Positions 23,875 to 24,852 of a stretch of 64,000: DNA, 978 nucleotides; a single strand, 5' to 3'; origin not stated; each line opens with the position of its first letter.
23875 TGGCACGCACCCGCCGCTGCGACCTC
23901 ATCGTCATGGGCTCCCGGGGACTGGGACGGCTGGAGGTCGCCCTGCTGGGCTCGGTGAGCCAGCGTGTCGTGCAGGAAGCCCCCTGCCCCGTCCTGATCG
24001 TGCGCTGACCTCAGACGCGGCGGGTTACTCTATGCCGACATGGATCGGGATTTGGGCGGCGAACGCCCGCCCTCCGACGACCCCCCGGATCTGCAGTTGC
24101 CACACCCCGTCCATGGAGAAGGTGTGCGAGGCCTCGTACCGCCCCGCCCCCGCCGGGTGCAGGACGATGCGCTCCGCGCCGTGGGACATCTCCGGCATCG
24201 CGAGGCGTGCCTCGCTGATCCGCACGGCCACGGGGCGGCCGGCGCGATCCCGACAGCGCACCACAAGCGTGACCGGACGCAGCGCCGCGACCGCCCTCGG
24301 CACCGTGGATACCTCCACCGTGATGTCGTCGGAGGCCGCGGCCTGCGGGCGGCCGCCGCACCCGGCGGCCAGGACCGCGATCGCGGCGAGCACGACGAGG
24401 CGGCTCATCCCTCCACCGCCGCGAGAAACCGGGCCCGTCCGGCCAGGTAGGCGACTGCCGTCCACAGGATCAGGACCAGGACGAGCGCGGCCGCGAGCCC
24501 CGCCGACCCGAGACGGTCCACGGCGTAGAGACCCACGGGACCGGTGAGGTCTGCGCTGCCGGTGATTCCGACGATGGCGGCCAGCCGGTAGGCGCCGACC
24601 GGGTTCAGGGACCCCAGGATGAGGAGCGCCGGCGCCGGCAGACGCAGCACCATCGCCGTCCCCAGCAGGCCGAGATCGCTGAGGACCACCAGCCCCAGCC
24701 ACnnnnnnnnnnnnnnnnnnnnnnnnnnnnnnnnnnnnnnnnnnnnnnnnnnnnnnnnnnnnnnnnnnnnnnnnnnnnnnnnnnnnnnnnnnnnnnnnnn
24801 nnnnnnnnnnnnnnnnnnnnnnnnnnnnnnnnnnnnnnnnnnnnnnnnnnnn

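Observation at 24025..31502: Compact clade-II-type nos operon led by an Rrf2/NsrR-like regulator and lacking nosL, nosR, nosX and cytochromes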

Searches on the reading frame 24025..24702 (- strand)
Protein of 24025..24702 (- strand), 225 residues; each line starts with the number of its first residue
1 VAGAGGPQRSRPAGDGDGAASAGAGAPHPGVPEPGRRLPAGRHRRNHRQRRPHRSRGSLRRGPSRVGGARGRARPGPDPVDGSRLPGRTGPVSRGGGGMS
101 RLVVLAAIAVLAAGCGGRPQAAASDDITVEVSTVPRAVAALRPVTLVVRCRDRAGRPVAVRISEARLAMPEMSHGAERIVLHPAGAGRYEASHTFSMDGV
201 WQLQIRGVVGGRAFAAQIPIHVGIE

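Call 3: search_protein_families(library=pfam, proteins=[window:24025-24702:-], max_evalue=0.01)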
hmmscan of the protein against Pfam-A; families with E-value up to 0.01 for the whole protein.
window:24025-24702:- (225 aa): 2 families
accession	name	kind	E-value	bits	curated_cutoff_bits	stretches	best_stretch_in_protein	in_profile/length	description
PF13115.11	YtkA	-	3.1e-11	44.2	25.9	1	122-205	2-84/85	YtkA-like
PF05751.16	FixH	-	6.7e-05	23.4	23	1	139-214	68-143/150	FixH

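Call 4: search_protein_families(library=ncbifam, proteins=[window:24025-24702:-], max_evalue=0.01)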
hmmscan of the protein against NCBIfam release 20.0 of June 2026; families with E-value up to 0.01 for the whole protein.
window:24025-24702:- (225 aa): 0 families

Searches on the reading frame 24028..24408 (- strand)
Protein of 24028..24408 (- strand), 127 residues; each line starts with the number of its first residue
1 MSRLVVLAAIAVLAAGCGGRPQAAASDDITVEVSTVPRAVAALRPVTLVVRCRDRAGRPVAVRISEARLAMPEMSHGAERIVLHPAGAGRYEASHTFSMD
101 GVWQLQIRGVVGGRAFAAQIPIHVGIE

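Call 30: find_homologous_proteins(query=window:24028-24408:-, max_evalue=0.001)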
Query seq(127 aa) (127 aa): 9 proteins with E <= 0.001 among 3344 candidates.
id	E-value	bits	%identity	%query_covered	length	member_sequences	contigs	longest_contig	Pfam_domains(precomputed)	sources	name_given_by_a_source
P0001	4.1e-73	261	100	100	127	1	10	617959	PF05751.17,PF13115.12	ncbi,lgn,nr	ncbi:MAG: FixH family protein [Armatimonadota bacterium]|nr:FixH family protein [Armatimonadota bact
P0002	4.2e-63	229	85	100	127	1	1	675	PF13115.12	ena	-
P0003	1.2e-56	208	80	100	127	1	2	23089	PF05751.17,PF13115.12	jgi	-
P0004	5.3e-51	190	74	98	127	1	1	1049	PF13115.12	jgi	jgi:nitrogen fixation protein FixH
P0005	2.1e-46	175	65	98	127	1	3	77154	PF05751.17,PF13115.12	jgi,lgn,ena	-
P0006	9.1e-37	144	54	100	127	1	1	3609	PF05751.17,PF13115.12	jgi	-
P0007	7.2e-20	89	44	94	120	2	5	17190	PF05751.17,PF13115.12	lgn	-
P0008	2.7e-19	87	40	87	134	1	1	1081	PF13115.12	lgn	-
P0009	8.5e-15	73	39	97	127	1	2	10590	PF13115.12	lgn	-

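Call 32: find_encoding_contigs(protein=P0007, flank=10000, max_places=2)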
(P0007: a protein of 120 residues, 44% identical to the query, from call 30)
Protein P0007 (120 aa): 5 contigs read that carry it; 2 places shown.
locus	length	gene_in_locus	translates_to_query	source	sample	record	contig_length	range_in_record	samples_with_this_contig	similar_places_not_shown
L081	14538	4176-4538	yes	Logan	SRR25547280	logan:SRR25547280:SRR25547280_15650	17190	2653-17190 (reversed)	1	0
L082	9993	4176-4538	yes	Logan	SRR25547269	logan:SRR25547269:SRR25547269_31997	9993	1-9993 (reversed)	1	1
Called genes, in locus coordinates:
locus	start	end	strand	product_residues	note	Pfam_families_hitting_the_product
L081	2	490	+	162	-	?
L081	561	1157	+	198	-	-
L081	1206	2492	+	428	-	PF05048:NosD, PF13229:Beta_helix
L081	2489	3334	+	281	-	PF00005:ABC_tran, PF13304:AAA_21 (weak)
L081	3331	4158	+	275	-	PF12679:ABC2_membrane_2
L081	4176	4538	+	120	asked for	PF05751:FixH (weak), PF13115:YtkA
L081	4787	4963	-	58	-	-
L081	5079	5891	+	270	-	PF02535:Zip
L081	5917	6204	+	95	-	-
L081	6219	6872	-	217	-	PF00072:Response_reg, PF00196:GerE, PF08281:Sigma70_r4_2 (weak)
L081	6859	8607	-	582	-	PF01590:GAF (weak), PF13185:GAF_2, PF13492:GAF_3 (weak), PF07730:HisKA_3, PF13581:HATPase_c_2, PF02518:HATPase_c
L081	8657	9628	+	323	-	PF00365:PFK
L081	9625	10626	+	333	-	PF01791:DeoC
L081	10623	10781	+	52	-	-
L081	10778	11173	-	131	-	PF12680:SnoaL_2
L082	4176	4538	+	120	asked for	PF05751:FixH (weak), PF13115:YtkA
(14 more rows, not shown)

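Call 33: find_encoding_contigs(protein=P0009, flank=10000, max_places=2)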
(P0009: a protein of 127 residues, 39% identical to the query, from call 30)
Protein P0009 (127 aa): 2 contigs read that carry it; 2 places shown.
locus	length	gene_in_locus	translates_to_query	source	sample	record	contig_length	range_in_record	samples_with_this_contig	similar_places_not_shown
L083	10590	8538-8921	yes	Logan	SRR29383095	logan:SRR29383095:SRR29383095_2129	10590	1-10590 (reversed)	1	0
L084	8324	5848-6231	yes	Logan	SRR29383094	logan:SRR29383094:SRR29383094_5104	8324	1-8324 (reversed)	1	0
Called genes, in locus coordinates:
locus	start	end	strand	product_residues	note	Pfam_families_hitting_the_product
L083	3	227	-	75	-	?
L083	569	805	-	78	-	-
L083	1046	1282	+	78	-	PF18905:DUF5661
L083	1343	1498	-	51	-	-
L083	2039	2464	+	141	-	PF02082:Rrf2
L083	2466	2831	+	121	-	PF13473:Cupredoxin_1, PF07731:Cu-oxidase_2 (faint)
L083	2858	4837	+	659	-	PF18764:nos_propeller, PF13473:Cupredoxin_1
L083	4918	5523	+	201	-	-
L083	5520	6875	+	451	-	PF05048:NosD, PF13229:Beta_helix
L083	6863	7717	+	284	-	PF00005:ABC_tran, PF02463:SMC_N (faint), PF13304:AAA_21 (weak)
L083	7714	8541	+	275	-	PF12679:ABC2_membrane_2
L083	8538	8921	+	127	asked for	PF13115:YtkA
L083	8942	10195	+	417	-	-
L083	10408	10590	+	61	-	?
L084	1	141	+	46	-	?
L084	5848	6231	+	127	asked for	PF13115:YtkA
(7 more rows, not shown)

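Call 34: find_encoding_contigs(protein=P0005, flank=10000, max_places=1)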
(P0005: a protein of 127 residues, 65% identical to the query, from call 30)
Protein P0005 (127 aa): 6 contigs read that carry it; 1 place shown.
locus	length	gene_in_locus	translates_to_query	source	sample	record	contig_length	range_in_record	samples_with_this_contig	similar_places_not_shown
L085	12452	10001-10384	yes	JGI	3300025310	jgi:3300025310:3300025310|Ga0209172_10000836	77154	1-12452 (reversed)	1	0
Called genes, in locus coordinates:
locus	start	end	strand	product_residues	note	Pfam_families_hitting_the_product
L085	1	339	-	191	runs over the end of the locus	PF00578:AhpC-TSA, PF08534:Redoxin, PF00085:Thioredoxin, PF13098:Thioredoxin_2, PF13905:Thioredoxin_8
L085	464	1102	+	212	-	PF01022:HTH_5, PF12802:MarR_2 (weak), PF12840:HTH_20, PF13412:HTH_24, PF09339:HTH_IclR (faint)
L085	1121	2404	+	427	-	PF01566:Nramp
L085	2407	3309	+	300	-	PF00582:Usp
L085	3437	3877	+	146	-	PF02082:Rrf2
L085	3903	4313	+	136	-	PF13473:Cupredoxin_1, PF00127:Copper-bind (faint)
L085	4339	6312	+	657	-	PF18764:nos_propeller, PF13473:Cupredoxin_1 (weak), PF00116:COX2 (weak)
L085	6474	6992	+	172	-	-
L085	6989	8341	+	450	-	PF13229:Beta_helix, PF05048:NosD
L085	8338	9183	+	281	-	PF00005:ABC_tran, PF13304:AAA_21 (weak)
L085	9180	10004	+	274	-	PF12679:ABC2_membrane_2, PF12730:ABC2_membrane_4 (weak), PF12698:ABC2_membrane_3 (weak)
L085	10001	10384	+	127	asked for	PF05751:FixH, PF13115:YtkA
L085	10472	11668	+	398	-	PF00890:FAD_binding_2 (weak), PF01266:DAO, PF01494:FAD_binding_3 (faint), PF01946:Thi4 (faint), PF07992:Pyr_redox_2 (faint), PF12831:FAD_oxidored, PF13450:NAD_binding_8 (weak)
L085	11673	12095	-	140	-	PF00582:Usp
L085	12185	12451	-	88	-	?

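Call 35: find_encoding_contigs(protein=P0001, flank=10000, max_places=3)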
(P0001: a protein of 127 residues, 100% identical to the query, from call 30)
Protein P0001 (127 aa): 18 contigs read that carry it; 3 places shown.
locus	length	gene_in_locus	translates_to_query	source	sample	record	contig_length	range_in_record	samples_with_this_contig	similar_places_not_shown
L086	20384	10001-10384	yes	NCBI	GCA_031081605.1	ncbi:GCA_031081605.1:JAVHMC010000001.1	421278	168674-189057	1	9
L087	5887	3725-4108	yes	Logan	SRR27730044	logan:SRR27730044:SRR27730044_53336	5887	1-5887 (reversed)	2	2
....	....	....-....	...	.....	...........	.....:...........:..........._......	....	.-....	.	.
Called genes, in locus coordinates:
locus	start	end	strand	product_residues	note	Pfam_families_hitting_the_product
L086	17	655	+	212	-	PF01022:HTH_5, PF12802:MarR_2, PF12840:HTH_20, PF13412:HTH_24, PF09339:HTH_IclR (weak)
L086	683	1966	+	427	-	PF01566:Nramp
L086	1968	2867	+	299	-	PF00582:Usp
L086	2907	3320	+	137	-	PF13650:Asp_protease_2, PF13975:gag-asp_proteas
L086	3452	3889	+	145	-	PF02082:Rrf2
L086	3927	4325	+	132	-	PF13473:Cupredoxin_1, PF06525:SoxE (weak)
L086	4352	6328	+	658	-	PF18764:nos_propeller, PF13473:Cupredoxin_1 (weak), PF00116:COX2 (weak)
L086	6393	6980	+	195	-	-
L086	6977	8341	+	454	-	PF13229:Beta_helix, PF05048:NosD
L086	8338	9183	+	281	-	PF13191:AAA_16 (weak), PF00005:ABC_tran, PF02463:SMC_N (faint), PF13304:AAA_21 (faint)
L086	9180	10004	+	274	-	PF12679:ABC2_membrane_2, PF12698:ABC2_membrane_3 (weak)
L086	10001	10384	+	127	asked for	PF05751:FixH (weak), PF13115:YtkA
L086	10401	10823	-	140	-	PF00582:Usp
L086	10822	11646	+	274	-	PF00027:cNMP_binding, PF13545:HTH_Crp_2, PF00325:Crp (weak)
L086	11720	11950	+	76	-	PF11127:YgaP-like_TM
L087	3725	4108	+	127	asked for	PF05751:FixH (weak), PF13115:YtkA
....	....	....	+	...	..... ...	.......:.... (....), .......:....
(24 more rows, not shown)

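Call 40: find_homologous_proteins(query=A1, max_evalue=0.001)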
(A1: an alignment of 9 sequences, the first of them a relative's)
Query A1 (9 sequences) (127 aa, profile of the alignment): 42 proteins with E <= 0.001 among 8000 candidates.
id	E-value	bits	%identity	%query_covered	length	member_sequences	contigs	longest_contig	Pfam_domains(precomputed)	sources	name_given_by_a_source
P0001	1.1e-58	215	100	100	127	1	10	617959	PF05751.17,PF13115.12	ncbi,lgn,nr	ncbi:MAG: FixH family protein [Armatimonadota bacterium]|nr:FixH family protein [Armatimonadota bact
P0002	2.2e-57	210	85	100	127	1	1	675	PF13115.12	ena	-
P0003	6.8e-57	209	80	100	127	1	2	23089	PF05751.17,PF13115.12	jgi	-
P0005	1.6e-56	208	65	98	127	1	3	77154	PF05751.17,PF13115.12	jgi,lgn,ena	-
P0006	2.1e-55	204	54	100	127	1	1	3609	PF05751.17,PF13115.12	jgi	-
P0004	5.3e-55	203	74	98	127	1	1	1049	PF13115.12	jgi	jgi:nitrogen fixation protein FixH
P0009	3.2e-48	181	39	97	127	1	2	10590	PF13115.12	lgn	-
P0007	1.4e-46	176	44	94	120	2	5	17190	PF05751.17,PF13115.12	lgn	-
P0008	4.6e-46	174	40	87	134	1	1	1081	PF13115.12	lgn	-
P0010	1.8e-43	165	41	91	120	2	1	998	PF13115.12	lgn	-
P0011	1.5e-41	159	39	96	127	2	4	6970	PF05751.17,PF13115.12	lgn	-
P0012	1.6e-40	156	38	86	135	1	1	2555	PF13115.12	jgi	jgi:nitrogen fixation protein FixH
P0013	8.4e-39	150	43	97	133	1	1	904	PF05751.17,PF13115.12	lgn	-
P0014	1.9e-37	146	38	96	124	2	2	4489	PF05751.17,PF13115.12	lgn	-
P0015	1.0e-36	144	46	88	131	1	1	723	PF13115.12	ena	-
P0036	1.2e-28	118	43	76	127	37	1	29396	PF05751.17,PF13115.12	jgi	jgi:nitrogen fixation protein FixH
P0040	2.3e-26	110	34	98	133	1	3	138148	PF13115.12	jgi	-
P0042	3.2e-5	42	32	80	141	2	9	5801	PF13115.12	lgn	-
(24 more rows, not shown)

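Call 41: find_encoding_contigs(protein=P0040, flank=9000, max_places=1)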
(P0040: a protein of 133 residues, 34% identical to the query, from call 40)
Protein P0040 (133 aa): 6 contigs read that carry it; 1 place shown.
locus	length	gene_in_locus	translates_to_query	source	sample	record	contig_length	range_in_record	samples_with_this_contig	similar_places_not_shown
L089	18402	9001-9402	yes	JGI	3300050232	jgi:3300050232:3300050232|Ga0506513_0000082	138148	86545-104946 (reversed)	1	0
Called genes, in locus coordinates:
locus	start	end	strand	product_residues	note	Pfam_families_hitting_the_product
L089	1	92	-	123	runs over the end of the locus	-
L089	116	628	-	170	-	-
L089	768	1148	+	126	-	PF00072:Response_reg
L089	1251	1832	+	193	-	-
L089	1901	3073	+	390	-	PF00890:FAD_binding_2, PF01266:DAO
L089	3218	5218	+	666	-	PF18764:nos_propeller, PF13473:Cupredoxin_1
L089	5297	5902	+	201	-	-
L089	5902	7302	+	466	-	PF13229:Beta_helix, PF05048:NosD, PF13229:Beta_helix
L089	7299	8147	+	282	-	PF00005:ABC_tran, PF13304:AAA_21 (faint)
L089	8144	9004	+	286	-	PF12679:ABC2_membrane_2, PF12698:ABC2_membrane_3 (weak)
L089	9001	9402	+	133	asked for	PF13115:YtkA (weak)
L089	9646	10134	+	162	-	PF00011:HSP20, PF17886:ArsA_HSP20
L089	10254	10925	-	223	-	PF00571:CBS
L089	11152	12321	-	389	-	PF08240:ADH_N, PF16912:Glu_dehyd_C (faint), PF00107:ADH_zinc_N, PF13602:ADH_zinc_N_2 (weak)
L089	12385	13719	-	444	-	PF01022:HTH_5 (weak), PF12840:HTH_20 (weak), PF13412:HTH_24 (faint), PF00596:Aldolase_II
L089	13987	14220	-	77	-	PF13098:Thioredoxin_2 (weak)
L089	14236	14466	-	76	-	-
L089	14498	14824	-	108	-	-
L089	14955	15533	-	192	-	PF02369:Big_1 (weak)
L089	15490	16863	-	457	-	PF03916:NrfD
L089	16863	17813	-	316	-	PF12797:Fer4_2 (faint), PF12838:Fer4_7 (weak), PF13237:Fer4_10 (weak), PF13247:Fer4_11, PF13187:Fer4_9 (weak), PF00037:Fer4 (weak), PF12837:Fer4_6 (weak), PF12838:Fer4_7 (weak), +1 more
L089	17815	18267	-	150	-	PF13473:Cupredoxin_1 (weak)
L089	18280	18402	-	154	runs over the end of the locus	PF13473:Cupredoxin_1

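Call 42: find_encoding_contigs(protein=P0036, flank=9000, max_places=1)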
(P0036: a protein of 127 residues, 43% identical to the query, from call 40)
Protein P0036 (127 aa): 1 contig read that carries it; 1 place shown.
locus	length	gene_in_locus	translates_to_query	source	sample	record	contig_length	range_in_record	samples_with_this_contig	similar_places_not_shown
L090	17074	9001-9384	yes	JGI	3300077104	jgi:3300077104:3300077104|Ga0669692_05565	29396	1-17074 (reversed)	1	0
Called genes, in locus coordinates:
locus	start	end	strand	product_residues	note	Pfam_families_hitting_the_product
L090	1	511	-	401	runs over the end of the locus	PF01590:GAF, PF13185:GAF_2, PF13492:GAF_3 (weak), PF07730:HisKA_3, PF13581:HATPase_c_2 (weak), PF02518:HATPase_c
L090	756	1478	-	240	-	PF00571:CBS, PF04972:BON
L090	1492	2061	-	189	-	-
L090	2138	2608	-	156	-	PF00582:Usp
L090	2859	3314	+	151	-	PF02082:Rrf2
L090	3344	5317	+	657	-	PF18764:nos_propeller, PF13473:Cupredoxin_1, PF00116:COX2 (weak)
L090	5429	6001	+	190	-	-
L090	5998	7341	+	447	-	PF05048:NosD, PF13229:Beta_helix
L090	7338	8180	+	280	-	PF00005:ABC_tran, PF13401:AAA_22 (faint), PF13304:AAA_21 (weak)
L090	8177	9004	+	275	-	PF12679:ABC2_membrane_2, PF12698:ABC2_membrane_3 (weak)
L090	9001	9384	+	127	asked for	PF05751:FixH (weak), PF13115:YtkA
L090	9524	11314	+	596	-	PF00317:Ribonuc_red_lgN, PF02867:Ribonuc_red_lgC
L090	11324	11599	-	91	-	PF14026:SCO4226-like (weak)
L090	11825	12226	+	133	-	PF05168:HEPN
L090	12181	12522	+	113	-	PF01909:NTP_transf_2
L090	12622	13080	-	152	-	PF02311:AraC_binding, PF07883:Cupin_2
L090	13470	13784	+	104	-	PF05685:Uma2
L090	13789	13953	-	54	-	-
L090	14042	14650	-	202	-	PF03783:CsgG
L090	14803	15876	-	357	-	PF08450:SGL (faint), PF01436:NHL (weak)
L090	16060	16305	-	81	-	-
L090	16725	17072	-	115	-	?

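Call 43: find_encoding_contigs(protein=P0042, flank=9000, max_places=1)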
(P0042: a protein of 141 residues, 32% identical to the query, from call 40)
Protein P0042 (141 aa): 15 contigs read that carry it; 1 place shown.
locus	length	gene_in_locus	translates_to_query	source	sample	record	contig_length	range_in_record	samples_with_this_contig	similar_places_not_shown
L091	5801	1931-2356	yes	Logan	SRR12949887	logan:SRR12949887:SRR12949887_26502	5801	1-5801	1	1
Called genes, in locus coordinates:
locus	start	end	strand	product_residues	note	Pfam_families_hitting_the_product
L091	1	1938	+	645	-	?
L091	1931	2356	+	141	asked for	PF13115:YtkA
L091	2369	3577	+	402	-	PF00155:Aminotran_1_2, PF01041:DegT_DnrJ_EryC1 (weak)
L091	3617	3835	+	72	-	PF00403:HMA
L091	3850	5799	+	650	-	?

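Call 49: predict_structure(alignment_id=A2)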
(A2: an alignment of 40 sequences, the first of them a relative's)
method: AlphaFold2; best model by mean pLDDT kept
length: 127 residues; sequences in the alignment: 40
mean_pLDDT: 86.0   pTM: 0.76
mean pLDDT of the five models: 86.0, 85.0, 84.9, 84.7, 83.1
residues with pLDDT >= 90: 89; 70-90: 15; 50-70: 16; < 50: 7
segments of 3 or more residues with pLDDT < 50: 15-19
pLDDT, mean of each block of 10 residues (from residue 1): 52 49 79 96 97 95 96 84 96 96 96 94 88
secondary structure, 60 per line:
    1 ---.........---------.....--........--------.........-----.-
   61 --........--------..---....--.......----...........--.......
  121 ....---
elements in order: H4-12 E22-26 E29-36 E45-53 E63-70 E84-87 E90-96 E101-111 E114-124

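Call 53: fold_search(model_id=the predicted structure, library=pdb)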
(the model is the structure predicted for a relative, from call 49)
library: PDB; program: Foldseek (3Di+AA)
matches with E <= 10: 1729; with E <= 0.001: 3
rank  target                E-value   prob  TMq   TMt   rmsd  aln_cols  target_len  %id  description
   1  9ll2_A                1.8e-05  1.00  0.64  0.74   2.9       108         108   20  Crystal structure of the Helicobacter pylori copper resistance determinant CrdA in the apo form (released 2025-11-19)
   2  9ll4_A                2.8e-05  1.00  0.64  0.75   3.0       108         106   20  Crystal structure of the Helicobacter pylori copper resistance determinant CrdA in complex with silver ions in space g (released 2025-11-19)
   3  7o0b                  4.9e-04  1.00  0.53  0.62   3.9       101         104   17  TRIM3 Filamin domain (released 2022-04-13)
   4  3uc2_D                1.0e-03  1.00  0.60  0.68   3.5       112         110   14  Crystal structure of a DUF4426 family protein (PA0388) from Pseudomonas aeruginosa PAO1 at 2.09 A resolution (released 2011-11-23)
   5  3uc2_A                2.0e-03  1.00  0.59  0.61   5.3       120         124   14  Crystal structure of a DUF4426 family protein (PA0388) from Pseudomonas aeruginosa PAO1 at 2.09 A resolution (released 2011-11-23)
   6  2eeb_MODEL_1_A        2.0e-03  1.00  0.45  0.52  10.4       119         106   12  Solution structure of the 22th filamin domain from human Filamin-B (released 2007-08-21)
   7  3uc2_B                2.9e-03  1.00  0.61  0.61   4.6       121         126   12  Crystal structure of a DUF4426 family protein (PA0388) from Pseudomonas aeruginosa PAO1 at 2.09 A resolution (released 2011-11-23)
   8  4umg                  2.9e-03  1.00  0.46  0.55   4.8       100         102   21  Crystal structure of the Lin-41 filamin domain (released 2014-10-01)
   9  2d7p_MODEL_1_A        3.0e-03  1.00  0.48  0.54   9.3       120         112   18  Solution structure of the 22th Filamin domain from human Filamin C (released 2006-05-24)
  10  5t7a_B                4.7e-03  1.00  0.49  0.62   3.8       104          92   12  Crystal structure of Br derivative BhCBM56 (released 2017-08-23)
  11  2dmb_MODEL_1_A        5.0e-03  1.00  0.46  0.46   9.9       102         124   16  Solution structure of the 15th Filamin domain from human Filamin-B (released 2006-10-20)
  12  2ds4_MODEL_1_A        5.0e-03  1.00  0.47  0.52   8.4       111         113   14  Solution structure of the filamin domain from human tripartite motif protein 45 (released 2006-12-21)
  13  6fpt_B                5.8e-03  1.00  0.46  0.18   6.1        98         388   16  Crystal structure of Danio rerio Lin41 filamin-NHL domains (released 2018-05-09)
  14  5t7a_A                6.1e-03  1.00  0.50  0.63   3.7       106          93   12  Crystal structure of Br derivative BhCBM56 (released 2017-08-23)
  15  4uid_B                6.7e-03  1.00  0.48  0.37   6.4       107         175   16  Crystal structure of the S-layer protein SbsC domains 4 and 5 (released 2016-04-13)
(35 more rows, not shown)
